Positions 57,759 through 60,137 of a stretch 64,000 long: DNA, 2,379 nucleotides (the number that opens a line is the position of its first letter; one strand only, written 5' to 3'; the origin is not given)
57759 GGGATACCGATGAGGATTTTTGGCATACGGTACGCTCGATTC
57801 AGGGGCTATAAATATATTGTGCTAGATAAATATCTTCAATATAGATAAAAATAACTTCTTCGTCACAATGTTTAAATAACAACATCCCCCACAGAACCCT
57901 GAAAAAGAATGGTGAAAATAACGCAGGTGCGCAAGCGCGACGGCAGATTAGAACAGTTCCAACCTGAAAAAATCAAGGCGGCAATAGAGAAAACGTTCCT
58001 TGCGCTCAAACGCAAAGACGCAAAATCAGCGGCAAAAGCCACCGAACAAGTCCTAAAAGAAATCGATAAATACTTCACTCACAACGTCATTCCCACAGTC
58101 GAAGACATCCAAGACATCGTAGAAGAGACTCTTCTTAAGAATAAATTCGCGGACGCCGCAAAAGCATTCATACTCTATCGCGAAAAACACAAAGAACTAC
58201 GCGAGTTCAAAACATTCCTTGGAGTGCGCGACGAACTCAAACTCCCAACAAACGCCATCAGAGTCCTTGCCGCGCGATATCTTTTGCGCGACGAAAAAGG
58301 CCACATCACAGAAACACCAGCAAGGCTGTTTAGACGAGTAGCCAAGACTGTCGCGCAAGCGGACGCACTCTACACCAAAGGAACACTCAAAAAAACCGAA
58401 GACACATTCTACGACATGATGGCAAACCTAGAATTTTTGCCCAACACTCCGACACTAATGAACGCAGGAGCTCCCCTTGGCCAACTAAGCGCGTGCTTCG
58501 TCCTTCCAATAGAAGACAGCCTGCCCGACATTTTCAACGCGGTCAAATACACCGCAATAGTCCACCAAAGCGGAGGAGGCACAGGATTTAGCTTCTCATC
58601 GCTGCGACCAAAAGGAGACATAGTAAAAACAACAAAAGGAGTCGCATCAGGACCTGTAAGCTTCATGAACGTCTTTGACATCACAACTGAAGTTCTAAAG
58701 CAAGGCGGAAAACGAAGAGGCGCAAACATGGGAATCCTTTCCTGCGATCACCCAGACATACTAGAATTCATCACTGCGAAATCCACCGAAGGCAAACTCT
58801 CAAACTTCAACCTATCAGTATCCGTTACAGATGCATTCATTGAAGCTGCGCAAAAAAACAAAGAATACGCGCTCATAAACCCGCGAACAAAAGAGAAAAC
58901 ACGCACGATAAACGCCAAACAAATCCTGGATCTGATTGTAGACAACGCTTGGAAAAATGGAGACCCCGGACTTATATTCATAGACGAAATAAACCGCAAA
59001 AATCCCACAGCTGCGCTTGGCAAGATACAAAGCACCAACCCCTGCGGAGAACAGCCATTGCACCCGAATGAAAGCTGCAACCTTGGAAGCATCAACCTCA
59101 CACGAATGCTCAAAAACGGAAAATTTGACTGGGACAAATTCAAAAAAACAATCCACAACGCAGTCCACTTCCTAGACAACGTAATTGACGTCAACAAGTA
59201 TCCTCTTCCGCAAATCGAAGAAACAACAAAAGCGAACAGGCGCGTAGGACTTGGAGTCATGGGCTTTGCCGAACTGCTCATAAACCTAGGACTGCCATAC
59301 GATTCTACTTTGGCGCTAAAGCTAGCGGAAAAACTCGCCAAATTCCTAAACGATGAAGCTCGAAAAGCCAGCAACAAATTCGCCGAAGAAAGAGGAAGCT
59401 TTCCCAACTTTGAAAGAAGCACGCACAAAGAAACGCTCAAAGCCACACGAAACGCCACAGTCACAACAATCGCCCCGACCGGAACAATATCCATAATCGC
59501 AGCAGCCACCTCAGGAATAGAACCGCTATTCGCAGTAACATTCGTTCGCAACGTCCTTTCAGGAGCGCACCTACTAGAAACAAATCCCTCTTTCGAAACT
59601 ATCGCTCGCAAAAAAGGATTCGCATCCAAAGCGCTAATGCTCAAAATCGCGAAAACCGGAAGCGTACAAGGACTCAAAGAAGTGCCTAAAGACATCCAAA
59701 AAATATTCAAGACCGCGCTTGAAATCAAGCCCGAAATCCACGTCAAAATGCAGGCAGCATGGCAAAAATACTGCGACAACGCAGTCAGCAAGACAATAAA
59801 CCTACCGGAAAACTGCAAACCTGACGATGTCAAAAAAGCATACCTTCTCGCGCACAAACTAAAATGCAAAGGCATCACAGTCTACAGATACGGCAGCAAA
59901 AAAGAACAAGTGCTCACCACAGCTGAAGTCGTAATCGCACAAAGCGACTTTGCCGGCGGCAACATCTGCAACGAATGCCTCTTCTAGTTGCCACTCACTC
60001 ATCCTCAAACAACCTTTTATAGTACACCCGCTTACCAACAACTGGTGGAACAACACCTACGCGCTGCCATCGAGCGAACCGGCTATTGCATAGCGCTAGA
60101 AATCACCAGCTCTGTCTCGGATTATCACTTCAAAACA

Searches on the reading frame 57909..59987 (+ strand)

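Call 75: search_protein_families(library=pfam, proteins=[window:57909-59987:+], max_evalue=0.0001)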
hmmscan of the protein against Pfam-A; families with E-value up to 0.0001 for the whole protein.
window:57909-59987:+ (692 aa): 3 families
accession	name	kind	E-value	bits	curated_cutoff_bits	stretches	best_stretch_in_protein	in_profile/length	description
PF02867.20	Ribonuc_red_lgC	-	1.2e-141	473.4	23.9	2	194-509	1-347/523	Ribonucleotide reductase, barrel domain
PF00317.26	Ribonuc_red_lgN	-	8.9e-24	83.8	28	1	113-191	4-77/77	Ribonucleotide reductase, all-alpha domain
PF03477.21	ATP-cone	-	5.7e-21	75.3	25.8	1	6-96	2-88/88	ATP cone domain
